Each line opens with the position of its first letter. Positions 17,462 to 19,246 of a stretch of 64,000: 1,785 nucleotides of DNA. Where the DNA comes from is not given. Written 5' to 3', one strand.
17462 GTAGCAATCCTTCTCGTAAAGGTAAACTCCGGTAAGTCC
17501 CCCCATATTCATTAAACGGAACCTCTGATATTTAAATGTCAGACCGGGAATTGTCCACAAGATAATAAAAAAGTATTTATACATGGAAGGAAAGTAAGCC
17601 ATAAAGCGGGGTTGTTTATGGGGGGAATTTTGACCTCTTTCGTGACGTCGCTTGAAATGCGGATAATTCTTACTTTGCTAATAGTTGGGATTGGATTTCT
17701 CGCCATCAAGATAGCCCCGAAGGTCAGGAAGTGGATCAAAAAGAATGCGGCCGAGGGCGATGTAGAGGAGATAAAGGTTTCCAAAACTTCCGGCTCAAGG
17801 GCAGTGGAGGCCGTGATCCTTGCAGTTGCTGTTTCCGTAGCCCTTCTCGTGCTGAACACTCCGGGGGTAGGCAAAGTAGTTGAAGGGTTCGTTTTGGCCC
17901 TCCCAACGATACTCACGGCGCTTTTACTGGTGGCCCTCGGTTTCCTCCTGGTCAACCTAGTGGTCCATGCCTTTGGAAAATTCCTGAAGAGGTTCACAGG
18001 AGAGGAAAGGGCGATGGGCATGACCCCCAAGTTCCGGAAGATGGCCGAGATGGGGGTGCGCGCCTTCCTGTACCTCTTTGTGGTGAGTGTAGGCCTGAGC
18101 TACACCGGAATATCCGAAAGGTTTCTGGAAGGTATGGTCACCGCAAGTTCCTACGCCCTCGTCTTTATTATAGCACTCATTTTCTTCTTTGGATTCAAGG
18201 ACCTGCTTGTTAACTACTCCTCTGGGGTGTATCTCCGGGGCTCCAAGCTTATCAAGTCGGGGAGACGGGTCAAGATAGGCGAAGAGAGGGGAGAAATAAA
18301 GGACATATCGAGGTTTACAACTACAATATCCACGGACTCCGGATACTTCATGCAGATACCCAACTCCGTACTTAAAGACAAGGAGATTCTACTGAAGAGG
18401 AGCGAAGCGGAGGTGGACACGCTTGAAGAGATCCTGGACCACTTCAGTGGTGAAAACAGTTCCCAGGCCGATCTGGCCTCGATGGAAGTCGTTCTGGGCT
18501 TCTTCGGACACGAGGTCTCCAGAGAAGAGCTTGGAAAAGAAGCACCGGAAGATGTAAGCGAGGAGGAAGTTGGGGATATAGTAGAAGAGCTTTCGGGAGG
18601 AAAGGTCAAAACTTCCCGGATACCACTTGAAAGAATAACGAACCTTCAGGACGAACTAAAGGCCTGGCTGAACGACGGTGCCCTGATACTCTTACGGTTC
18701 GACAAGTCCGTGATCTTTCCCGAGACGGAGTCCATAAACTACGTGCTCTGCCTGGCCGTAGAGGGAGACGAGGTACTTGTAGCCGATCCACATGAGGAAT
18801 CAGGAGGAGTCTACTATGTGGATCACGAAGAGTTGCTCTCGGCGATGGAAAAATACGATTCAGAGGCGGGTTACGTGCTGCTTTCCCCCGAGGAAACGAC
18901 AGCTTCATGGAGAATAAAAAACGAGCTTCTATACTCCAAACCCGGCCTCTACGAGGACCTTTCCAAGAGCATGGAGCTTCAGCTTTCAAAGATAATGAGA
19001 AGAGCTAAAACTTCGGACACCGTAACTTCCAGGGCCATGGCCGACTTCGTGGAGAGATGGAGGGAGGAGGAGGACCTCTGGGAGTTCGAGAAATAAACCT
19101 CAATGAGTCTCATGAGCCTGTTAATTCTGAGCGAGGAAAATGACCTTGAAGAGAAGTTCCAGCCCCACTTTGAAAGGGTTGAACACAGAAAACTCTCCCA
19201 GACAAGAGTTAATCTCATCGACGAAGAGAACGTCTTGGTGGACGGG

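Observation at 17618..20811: Operon: MscS-like channel with a dead C39-like tail plus a degenerate and an intact RimK-type ATP-grasp ligase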

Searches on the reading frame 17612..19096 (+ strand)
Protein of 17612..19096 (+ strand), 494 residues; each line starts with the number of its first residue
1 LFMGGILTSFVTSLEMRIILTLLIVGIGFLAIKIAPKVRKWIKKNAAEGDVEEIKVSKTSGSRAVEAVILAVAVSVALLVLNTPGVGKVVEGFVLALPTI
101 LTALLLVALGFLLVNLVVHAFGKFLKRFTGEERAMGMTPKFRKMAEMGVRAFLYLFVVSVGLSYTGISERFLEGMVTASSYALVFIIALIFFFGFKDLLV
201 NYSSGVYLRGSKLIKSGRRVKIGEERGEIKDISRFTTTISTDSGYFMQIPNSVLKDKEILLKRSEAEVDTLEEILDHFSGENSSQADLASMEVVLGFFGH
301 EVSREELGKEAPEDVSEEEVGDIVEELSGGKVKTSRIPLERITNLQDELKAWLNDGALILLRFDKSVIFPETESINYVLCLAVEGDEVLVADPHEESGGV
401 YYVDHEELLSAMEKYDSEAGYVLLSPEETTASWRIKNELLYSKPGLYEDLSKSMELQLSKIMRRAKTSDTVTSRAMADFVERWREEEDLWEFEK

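Call 3: search_protein_families(library=pfam, proteins=[window:17612-19096:+], max_evalue=1)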
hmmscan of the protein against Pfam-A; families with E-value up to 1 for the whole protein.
window:17612-19096:+ (494 aa): 5 families
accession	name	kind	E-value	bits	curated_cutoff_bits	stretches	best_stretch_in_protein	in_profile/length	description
PF00924.24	MS_channel_2nd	-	1.6e-07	31.7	20.2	1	198-255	2-59/68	Mechanosensitive ion channel, beta-domain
PF00520.37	Ion_trans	-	0.0083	15.8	25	1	60-195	89-219/241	Ion transport protein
PF05552.17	MS_channel_1st_1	-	0.017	15.4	22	1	90-128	7-45/50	Mechanosensitive ion channel, conserved TM helix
PF20176.3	DUF6541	-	0.2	10.3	29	1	60-150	15-93/646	Family of unknown function (DUF6541)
PF11814.14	DUF3335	-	0.27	11.1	25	1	317-408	90-181/206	Peptidase_C39 like family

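Call 4: search_protein_families(library=ncbifam, proteins=[window:17612-19096:+], max_evalue=1)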
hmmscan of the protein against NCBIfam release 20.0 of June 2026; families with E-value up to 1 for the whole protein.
window:17612-19096:+ (494 aa): 4 families
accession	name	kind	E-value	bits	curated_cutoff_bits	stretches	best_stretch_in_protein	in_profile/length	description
NF007662.0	PRK10334.1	subfamily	0.00035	19.9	321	1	147-256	63-172/286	small-conductance mechanosensitive channel MscS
NF047602.1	MscsSHelicob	equivalog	0.00043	19.8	400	1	115-260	16-156/260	small-conductance mechanosensitive channel MscS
NF033912.1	msc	subfamily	0.0035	16.6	100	1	35-193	118-252/365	mechanosensitive ion channel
TIGR01218.1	Gpos_tandem_5TM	subfamily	0.52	10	35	1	50-202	52-199/208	tandem five-TM protein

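Call 5: search_solved_structures(query=window:17612-19096:+, max_evalue=10, show_alignments=2)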
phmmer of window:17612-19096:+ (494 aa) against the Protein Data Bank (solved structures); distinct sequences matched with E-value up to 10: 25.
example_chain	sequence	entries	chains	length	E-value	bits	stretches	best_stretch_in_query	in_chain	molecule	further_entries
2vv5_A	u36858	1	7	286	0.0011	21.2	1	146-254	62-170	SMALL-CONDUCTANCE MECHANOSENSITIVE CHANNEL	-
4age_A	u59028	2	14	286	0.0022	20.2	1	142-254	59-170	SMALL-CONDUCTANCE MECHANOSENSITIVE CHANNEL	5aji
8ddj_A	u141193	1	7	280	0.0035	19.6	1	146-254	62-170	Mechanosensitive channel MscS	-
6rld_A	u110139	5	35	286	0.0037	19.5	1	146-254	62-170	Small-conductance mechanosensitive channel | Mechanosensitive channel MscS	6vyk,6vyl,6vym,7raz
9p0o_A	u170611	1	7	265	0.0037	19.5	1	146-254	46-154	Small-conductance mechanosensitive channel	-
6pwo_A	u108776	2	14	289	0.0037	19.5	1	146-254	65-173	Small-conductance mechanosensitive channel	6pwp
9p0n_A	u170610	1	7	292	0.0039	19.4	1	146-254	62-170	Small-conductance mechanosensitive channel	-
7onj_A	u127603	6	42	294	0.0039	19.4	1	146-254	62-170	Mechanosensitive channel of small conductance (MscS) | Small-conductance mechanosensitive channel | Mechanosensitive channel MscS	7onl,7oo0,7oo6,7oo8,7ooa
6vxn_A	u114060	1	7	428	0.0041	19.3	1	158-267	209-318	Mechanosensitive ion channel protein 1, mitochondrial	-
2oau_A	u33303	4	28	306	0.0045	19.2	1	146-254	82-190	Small-conductance mechanosensitive channel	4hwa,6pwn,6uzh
6vxm_A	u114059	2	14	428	0.011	17.9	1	159-267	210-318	Mechanosensitive ion channel protein 1, mitochondrial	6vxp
4agf_A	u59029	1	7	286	0.014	17.6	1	146-254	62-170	SMALL-CONDUCTANCE MECHANOSENSITIVE CHANNEL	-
6lyp_A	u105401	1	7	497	0.015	17.5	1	159-267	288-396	Mechanosensitive ion channel protein 1, mitochondrial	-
9bgu_A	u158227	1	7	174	0.066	15.4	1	174-262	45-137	Mechanosensitive ion channel MscS domain-containing protein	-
9bgt_A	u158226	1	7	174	0.067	15.3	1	174-262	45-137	Mechanosensitive ion channel MscS domain-containing protein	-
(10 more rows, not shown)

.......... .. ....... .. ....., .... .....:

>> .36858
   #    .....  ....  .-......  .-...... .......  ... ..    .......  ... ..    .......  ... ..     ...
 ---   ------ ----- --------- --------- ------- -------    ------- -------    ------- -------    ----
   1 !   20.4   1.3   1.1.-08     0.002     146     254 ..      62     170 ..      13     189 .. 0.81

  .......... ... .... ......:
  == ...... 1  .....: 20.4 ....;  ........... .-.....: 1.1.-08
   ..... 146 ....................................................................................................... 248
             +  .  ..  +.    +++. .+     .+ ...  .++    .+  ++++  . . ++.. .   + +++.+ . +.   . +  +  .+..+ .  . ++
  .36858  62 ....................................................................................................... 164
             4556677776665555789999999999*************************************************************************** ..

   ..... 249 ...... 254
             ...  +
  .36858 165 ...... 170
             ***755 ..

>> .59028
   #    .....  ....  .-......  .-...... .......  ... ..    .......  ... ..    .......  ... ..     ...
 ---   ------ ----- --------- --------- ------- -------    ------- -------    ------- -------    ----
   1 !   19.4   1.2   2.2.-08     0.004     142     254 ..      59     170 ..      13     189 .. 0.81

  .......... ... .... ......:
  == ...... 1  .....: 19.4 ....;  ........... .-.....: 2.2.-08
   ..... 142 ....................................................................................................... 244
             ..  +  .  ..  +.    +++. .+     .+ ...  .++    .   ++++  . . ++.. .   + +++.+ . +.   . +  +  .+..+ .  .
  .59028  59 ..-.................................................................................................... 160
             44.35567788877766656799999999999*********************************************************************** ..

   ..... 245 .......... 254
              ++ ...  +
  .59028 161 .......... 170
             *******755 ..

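Call 8: find_homologous_proteins(query=window:17612-19096:+, max_evalue=0.001)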
Query window:17612-19096:+ (494 aa): 4 proteins with E <= 0.001 among 8000 candidates.
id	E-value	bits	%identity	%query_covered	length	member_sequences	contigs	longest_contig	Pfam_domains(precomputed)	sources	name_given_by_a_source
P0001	0.0e+0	1051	100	100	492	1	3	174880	PF00924.25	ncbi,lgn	ncbi:MAG: mechanosensitive ion channel domain-containing protein [Candidatus Aenigmatarchaeota archa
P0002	1.7e-122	428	42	96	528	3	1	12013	PF00924.25,PF13529.14,PF05552.18,PF03412.22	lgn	-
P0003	2.6e-110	388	40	97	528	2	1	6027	PF00924.25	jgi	jgi:small-conductance mechanosensitive channel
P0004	1.9e-92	329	36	97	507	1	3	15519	PF00924.25,PF05552.18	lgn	-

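Call 10: search_protein_families(library=pfam, proteins=[P0002, P0003, P0004], max_evalue=1)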
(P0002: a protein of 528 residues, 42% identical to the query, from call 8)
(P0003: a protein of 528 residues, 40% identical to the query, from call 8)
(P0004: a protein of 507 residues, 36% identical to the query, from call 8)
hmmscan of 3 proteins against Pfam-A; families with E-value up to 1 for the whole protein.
P0002 (528 aa): 8 families
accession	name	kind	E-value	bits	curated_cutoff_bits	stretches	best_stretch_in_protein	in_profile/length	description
PF13529.12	Peptidase_C39_2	-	5.7e-10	40.4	24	1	290-408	7-143/143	Peptidase_C39 like family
PF03412.21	Peptidase_C39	-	9.1e-08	32.4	22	1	292-419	9-114/133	Peptidase C39 family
PF00924.24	MS_channel_2nd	-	2.4e-07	31.2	20.2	1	207-269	1-63/68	Mechanosensitive ion channel, beta-domain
PF05552.17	MS_channel_1st_1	-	1.4e-06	28.5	22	1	97-138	6-47/50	Mechanosensitive ion channel, conserved TM helix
PF11814.14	DUF3335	-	0.0053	16.7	25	1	332-410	91-168/206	Peptidase_C39 like family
PF05023.20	Phytochelatin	-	0.0082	15.8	24.9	1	269-313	20-67/210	Phytochelatin synthase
PF06597.16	Clostridium_P47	-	0.12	11.7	27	1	37-122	321-409/461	Clostridium P-47 protein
PF21819.3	DUF6885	-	0.34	10.4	27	1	280-328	6-55/251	Family of unknown function (DUF6885)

P0003 (528 aa): 5 families
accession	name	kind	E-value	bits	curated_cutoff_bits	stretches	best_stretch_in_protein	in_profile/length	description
PF00924.24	MS_channel_2nd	-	5.7e-06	26.8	20.2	1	209-270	2-63/68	Mechanosensitive ion channel, beta-domain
PF05552.17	MS_channel_1st_1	-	0.015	15.6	22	1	22-45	16-39/50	Mechanosensitive ion channel, conserved TM helix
PF20899.2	PMT_C2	-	0.067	12.7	27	1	285-349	201-265/385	Pasteurella multocida toxin, C2 domain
PF22768.1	SPP1_Dit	-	0.12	13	25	0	210-264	23-78/97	Siphovirus-type tail component, C-terminal domain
PF08004.16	DUF1699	-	0.28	11.3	33.4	0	292-340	50-98/130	Protein of unknown function (DUF1699)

P0004 (507 aa): 4 families
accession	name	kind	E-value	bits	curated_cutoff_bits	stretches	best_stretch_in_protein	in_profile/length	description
PF00924.24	MS_channel_2nd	-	9.3e-08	32.5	20.2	1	200-262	1-63/68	Mechanosensitive ion channel, beta-domain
PF05552.17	MS_channel_1st_1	-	1.3e-06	28.6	22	2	89-131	5-47/50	Mechanosensitive ion channel, conserved TM helix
PF07219.19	HemY_N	-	0.24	12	31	0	19-59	14-54/107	HemY protein N-terminus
PF06749.17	DUF1218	-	0.98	10.4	25.3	0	24-89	1-60/95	Protein of unknown function (DUF1218)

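Call 11: find_encoding_contigs(protein=P0002, flank=8000, max_places=3)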
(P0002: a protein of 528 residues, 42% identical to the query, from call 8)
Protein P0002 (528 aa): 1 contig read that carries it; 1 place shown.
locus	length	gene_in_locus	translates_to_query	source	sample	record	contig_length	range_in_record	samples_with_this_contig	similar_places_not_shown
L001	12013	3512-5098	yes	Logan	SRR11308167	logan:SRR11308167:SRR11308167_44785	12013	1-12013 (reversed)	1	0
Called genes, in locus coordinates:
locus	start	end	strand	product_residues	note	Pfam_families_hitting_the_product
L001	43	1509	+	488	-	PF17963:Big_9 (faint), PF21027:Sde0182_C (faint), PF18911:PKD_4, PF00801:PKD (weak), PF06832:BiPBP_C (faint), PF00801:PKD, PF18911:PKD_4, PF00801:PKD, +1 more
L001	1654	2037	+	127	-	PF01092:Ribosomal_S6e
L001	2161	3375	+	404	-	PF00009:GTP_EFTU, PF09173:eIF2_C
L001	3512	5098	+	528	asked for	PF05552:MS_channel_1st_1 (weak), PF00924:MS_channel_2nd (weak), PF03412:Peptidase_C39 (weak), PF13529:Peptidase_C39_2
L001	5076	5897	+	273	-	-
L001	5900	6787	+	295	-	PF14397:ATPgrasp_ST (faint), PF02655:ATP-grasp_3, PF02786:CPSase_L_D2, PF08443:RimK, PF02222:ATP-grasp, PF02955:GSH-S_ATP, PF07478:Dala_Dala_lig_C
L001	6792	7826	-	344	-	-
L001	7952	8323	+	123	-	PF18477:PIN_9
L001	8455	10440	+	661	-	PF03030:H_PPase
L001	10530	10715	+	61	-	PF01200:Ribosomal_S28e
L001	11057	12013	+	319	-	?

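Call 12: find_encoding_contigs(protein=P0003, flank=8000, max_places=3)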
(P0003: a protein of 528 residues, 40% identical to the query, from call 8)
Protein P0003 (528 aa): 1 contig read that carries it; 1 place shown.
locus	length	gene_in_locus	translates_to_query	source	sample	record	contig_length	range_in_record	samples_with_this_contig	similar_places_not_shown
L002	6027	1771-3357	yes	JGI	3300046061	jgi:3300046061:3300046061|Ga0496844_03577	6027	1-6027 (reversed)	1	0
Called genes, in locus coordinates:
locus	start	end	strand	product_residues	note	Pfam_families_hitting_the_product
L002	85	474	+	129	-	PF01092:Ribosomal_S6e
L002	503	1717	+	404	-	PF00009:GTP_EFTU, PF01926:MMR_HSR1 (weak), PF03193:RsgA_GTPase (faint), PF09173:eIF2_C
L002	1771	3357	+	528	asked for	PF00924:MS_channel_2nd (weak)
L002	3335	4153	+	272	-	PF08443:RimK (weak)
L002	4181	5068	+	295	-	PF02655:ATP-grasp_3, PF08443:RimK, PF02222:ATP-grasp (weak), PF02955:GSH-S_ATP, PF07478:Dala_Dala_lig_C (faint)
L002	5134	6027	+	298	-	?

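Call 13: find_encoding_contigs(protein=P0004, flank=8000, max_places=3)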
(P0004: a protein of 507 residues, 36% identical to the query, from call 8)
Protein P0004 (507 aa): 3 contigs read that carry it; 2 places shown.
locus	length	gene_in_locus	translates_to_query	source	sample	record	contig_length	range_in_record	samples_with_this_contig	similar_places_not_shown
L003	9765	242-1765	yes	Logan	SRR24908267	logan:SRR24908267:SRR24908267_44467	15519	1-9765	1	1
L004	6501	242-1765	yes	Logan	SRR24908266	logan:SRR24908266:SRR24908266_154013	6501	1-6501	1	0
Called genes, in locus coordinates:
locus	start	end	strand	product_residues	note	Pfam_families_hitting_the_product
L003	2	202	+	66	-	?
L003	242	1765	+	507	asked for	PF05552:MS_channel_1st_1 (faint), PF00924:MS_channel_2nd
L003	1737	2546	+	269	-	-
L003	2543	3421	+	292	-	PF02786:CPSase_L_D2 (weak), PF14397:ATPgrasp_ST (faint), PF02655:ATP-grasp_3, PF08443:RimK, PF02222:ATP-grasp (weak), PF02955:GSH-S_ATP, PF07478:Dala_Dala_lig_C (weak), PF02750:Synapsin_C (weak)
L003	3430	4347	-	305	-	PF03133:TTL (faint), PF08443:RimK (weak), PF14397:ATPgrasp_ST (faint), PF02655:ATP-grasp_3, PF02955:GSH-S_ATP, PF14398:ATPgrasp_YheCD (weak)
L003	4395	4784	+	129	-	PF18477:PIN_9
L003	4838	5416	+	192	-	PF03876:SHS2_Rpb7-N, PF00575:S1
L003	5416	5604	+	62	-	PF06093:Spt4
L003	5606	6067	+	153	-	PF01282:Ribosomal_S24e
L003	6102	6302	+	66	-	PF00831:Ribosomal_L29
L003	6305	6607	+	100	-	PF01253:SUI1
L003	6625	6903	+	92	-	PF01253:SUI1, PF05046:Img2 (weak)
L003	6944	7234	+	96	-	PF01909:NTP_transf_2, PF18765:Polbeta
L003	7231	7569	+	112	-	PF01934:HepT-like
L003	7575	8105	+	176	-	PF13302:Acetyltransf_3, PF13420:Acetyltransf_4, PF00583:Acetyltransf_1, PF13673:Acetyltransf_10 (weak), PF13508:Acetyltransf_7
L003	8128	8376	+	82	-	PF01868:RNase_P-MRP_p29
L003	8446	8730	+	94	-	PF00366:Ribosomal_S17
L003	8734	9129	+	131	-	PF00238:Ribosomal_L14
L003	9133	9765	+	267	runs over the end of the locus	PF16906:Ribosomal_L26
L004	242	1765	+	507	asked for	PF05552:MS_channel_1st_1 (faint), PF00924:MS_channel_2nd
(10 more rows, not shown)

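Call 32: predict_structure(alignment_id=A1)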
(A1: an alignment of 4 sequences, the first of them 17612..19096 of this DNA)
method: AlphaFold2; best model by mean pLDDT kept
length: 494 residues; sequences in the alignment: 4
mean_pLDDT: 51.1   pTM: 0.37
mean pLDDT of the five models: 51.1, 50.3, 47.8, 46.9, 45.1
residues with pLDDT >= 90: 0; 70-90: 59; 50-70: 195; < 50: 240
segments of 3 or more residues with pLDDT < 50: 1-12, 38-68, 70-72, 74-80, 82-97, 128-138, 167-169, 181-183, 185-284, 313-315, 367-369, 443-455, 457-459, 461-473, 486-494
pLDDT, mean of each block of 10 residues (from residue 1): 33 51 58 51 40 32 44 49 42 48 63 69 56 45 63 66 54 51 47 40 29 29 30 23 27 26 28 41 53 61 64 52 73 78 75 69 58 62 63 56 71 66 71 67 47 48 43 52 49 32
secondary structure, 60 per line:
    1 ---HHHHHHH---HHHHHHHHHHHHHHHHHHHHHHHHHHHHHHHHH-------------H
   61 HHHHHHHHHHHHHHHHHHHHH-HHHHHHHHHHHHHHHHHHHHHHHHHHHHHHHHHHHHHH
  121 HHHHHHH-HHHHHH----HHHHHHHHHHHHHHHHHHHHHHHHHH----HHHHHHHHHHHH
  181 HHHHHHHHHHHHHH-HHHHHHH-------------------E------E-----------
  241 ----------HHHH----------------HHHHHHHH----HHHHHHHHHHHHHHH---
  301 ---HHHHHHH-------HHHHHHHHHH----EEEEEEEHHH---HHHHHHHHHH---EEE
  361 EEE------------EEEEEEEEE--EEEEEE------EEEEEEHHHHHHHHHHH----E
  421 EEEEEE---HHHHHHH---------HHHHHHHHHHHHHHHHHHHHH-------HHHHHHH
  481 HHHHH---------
elements in order: H4-10 H14-46 H60-81 H83-127 H129-134 H139-164 H169-194 H196-202 H251-254 H271-278 H283-297 H304-310 H318-327 E332-338 H345-354 E358-363 E376-384 E387-392 E399-404 H405-415 E420-426 H430-436 H446-466 H474-485

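Call 38: find_related_loci(query=A6, collection=genome_contigs, flank=6000)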
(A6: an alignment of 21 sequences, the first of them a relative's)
Query A6 (528 aa) in genome_contigs; peptide patterns used: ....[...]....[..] (x = any residue, [..] = any of these).
118 stretches matched a pattern; 88 encode a relative of the query (tblastn E <= 1e-3); the best 80 are kept; 80 distinct loci.
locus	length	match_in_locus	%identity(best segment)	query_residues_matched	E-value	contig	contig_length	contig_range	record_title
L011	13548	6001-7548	53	11-528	0e+0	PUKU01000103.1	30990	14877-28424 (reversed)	MAG: Candidatus Aenigmatarchaeota archaeon isolate B1Sed10_69 B1-Sed10-C1151, whole genome shotgun sequence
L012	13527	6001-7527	53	20-527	0e+0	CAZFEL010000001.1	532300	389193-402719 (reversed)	MAG TPA_asm: uncultured archaeon isolate binchicken_co198_13 genome assembly, contig: NODE_1_length_532300_cov_443.48408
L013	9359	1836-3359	53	20-525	6e-179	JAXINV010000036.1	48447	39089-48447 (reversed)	MAG: Candidatus Asbonarchaeum danakilense isolate DAL-WCL_45_84C1R c_000000000113_partial_24853_73300, whole genome shot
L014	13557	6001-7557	50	6-527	2e-178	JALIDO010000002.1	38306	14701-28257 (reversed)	MAG: Candidatus Nanohalarchaeota archaeon QJJ-5 isolate QJJ-5_bin.20 NODE_2_length_38306_cov_2.076298, whole genome shot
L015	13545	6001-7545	53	11-528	0e+0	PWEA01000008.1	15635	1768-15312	MAG: Candidatus Aenigmatarchaeota archaeon isolate T1Sed10_94 T1-Sed10-C3601, whole genome shotgun sequence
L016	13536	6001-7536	52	16-525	8e-169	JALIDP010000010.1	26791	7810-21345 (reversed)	MAG: Candidatus Nanohalarchaeota archaeon QJJ-7 isolate QJJ-7_bin.66 NODE_10_length_26791_cov_5.206233, whole genome sho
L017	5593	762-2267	50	26-527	2e-171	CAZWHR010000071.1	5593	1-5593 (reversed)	MAG TPA_asm: uncultured archaeon isolate SRP185896_co1_345 genome assembly, contig: NODE_17100_length_5593_cov_4.754243,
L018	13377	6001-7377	52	67-525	3e-161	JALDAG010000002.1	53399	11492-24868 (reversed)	MAG: Candidatus Nanohalarchaeota archaeon isolate NHA22 k141_232479_length_53399_cov_26.3070, whole genome shotgun seque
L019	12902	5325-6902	46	7-528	1e-157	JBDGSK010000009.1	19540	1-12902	MAG: Candidatus Nanohaloarchaea archaeon isolate DAL-WCL_22_74C2R DAL-WCL_22_74C2R_9, whole genome shotgun sequence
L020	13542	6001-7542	45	4-520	1e-147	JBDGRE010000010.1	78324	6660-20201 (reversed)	MAG: Candidatus Nanohaloarchaea archaeon isolate DAL-Ass_40_79C3R DAL-Ass_40_79C3R_10, whole genome shotgun sequence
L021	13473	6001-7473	45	26-516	2e-145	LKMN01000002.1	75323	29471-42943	MAG: Nanohaloarchaea archaeon B1-Br10_U2g1 LB-BRINE-C22, whole genome shotgun sequence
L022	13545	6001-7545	42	7-522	1e-144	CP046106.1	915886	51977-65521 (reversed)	Candidatus Nanohaloarchaea archaeon strain M3_22 chromosome, complete genome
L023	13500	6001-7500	43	22-523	1e-142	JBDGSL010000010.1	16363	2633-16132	MAG: Candidatus Nanohalobium sp. isolate DAL-WCL_22_75C1R DAL-WCL_22_75C1R_10, whole genome shotgun sequence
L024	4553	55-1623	43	8-522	2e-144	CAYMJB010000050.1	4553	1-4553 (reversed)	MAG TPA_asm: uncultured archaeon isolate SRP090399_co2_12 genome assembly, contig: NODE_5377_length_4553_cov_114.736327,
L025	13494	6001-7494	44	17-516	3e-140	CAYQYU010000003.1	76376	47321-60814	MAG TPA_asm: uncultured archaeon isolate SRP185896_co2_102 genome assembly, contig: NODE_72_length_76376_cov_7.111437, w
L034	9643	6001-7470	40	20-509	1e-120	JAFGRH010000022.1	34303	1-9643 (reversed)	MAG: Candidatus Woesearchaeota archaeon isolate Zod_Metabat.822 k87_3438694, whole genome shotgun sequence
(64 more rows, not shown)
